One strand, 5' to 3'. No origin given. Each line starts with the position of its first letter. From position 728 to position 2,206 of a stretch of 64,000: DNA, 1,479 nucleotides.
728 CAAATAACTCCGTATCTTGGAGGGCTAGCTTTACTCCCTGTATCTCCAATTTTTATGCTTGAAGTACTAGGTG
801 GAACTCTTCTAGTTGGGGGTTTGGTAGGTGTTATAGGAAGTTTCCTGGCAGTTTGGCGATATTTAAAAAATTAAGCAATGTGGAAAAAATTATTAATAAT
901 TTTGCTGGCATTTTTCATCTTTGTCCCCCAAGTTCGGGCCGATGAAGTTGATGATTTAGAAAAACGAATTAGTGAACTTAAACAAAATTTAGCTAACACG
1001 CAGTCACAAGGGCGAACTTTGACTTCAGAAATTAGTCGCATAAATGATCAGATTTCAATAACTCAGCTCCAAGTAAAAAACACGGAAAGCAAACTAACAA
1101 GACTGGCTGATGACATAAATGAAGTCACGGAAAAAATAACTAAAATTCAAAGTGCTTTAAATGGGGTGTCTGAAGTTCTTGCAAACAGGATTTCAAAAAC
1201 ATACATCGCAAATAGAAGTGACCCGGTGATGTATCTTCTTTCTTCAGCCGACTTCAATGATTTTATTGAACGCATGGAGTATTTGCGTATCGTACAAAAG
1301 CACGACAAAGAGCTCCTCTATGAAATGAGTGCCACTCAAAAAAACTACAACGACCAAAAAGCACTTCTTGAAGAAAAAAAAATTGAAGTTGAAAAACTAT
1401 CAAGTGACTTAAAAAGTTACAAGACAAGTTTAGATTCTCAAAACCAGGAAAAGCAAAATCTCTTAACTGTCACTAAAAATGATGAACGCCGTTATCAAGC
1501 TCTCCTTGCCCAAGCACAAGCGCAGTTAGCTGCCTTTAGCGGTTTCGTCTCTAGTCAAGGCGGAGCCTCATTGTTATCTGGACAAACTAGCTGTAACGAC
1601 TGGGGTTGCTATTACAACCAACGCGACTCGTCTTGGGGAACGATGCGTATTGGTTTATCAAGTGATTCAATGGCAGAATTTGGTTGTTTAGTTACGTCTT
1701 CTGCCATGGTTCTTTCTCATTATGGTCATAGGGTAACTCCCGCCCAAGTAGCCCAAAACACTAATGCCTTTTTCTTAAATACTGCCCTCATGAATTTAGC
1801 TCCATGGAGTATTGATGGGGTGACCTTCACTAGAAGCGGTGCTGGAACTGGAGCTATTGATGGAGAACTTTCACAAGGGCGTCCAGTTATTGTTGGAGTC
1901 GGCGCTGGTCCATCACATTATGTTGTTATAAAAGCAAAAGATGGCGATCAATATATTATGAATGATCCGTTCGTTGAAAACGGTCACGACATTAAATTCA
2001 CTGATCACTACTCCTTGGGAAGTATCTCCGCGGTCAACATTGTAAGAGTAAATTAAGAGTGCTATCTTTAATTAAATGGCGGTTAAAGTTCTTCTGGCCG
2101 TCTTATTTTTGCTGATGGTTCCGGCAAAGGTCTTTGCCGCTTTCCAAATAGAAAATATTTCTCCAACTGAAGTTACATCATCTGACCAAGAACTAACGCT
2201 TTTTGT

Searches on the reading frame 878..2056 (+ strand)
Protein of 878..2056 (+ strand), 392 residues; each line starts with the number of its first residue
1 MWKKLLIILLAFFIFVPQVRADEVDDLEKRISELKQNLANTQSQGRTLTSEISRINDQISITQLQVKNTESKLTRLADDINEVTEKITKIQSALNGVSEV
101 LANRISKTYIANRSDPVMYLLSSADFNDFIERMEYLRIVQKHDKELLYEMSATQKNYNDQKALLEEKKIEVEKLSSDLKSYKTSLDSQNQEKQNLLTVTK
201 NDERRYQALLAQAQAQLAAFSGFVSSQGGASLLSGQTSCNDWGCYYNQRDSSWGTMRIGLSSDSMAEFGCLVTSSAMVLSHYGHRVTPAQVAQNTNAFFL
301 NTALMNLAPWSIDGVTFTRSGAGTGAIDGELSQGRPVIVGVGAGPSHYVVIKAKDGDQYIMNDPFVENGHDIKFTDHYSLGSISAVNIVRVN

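Call 39: search_protein_families(library=pfam, proteins=[window:878-2056:+], max_evalue=0.001)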
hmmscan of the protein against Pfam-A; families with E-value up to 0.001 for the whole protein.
window:878-2056:+ (392 aa): 4 families
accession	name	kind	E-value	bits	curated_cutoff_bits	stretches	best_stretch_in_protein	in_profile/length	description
PF13529.12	Peptidase_C39_2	-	1.7e-07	32.3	24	1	245-364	5-142/143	Peptidase_C39 like family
PF24568.1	CC_PcsB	-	2.3e-06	27.8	27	1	87-156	1-71/75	Peptidoglycan hydrolase PcsB, coiled-coil domain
PF04513.17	Baculo_PEP_C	-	0.00054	20.5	38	1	23-105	39-119/140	Baculovirus polyhedron envelope protein, PEP, C terminus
PF07889.17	DUF1664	-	0.00082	19.9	34.6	1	22-100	41-116/124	Protein of unknown function (DUF1664)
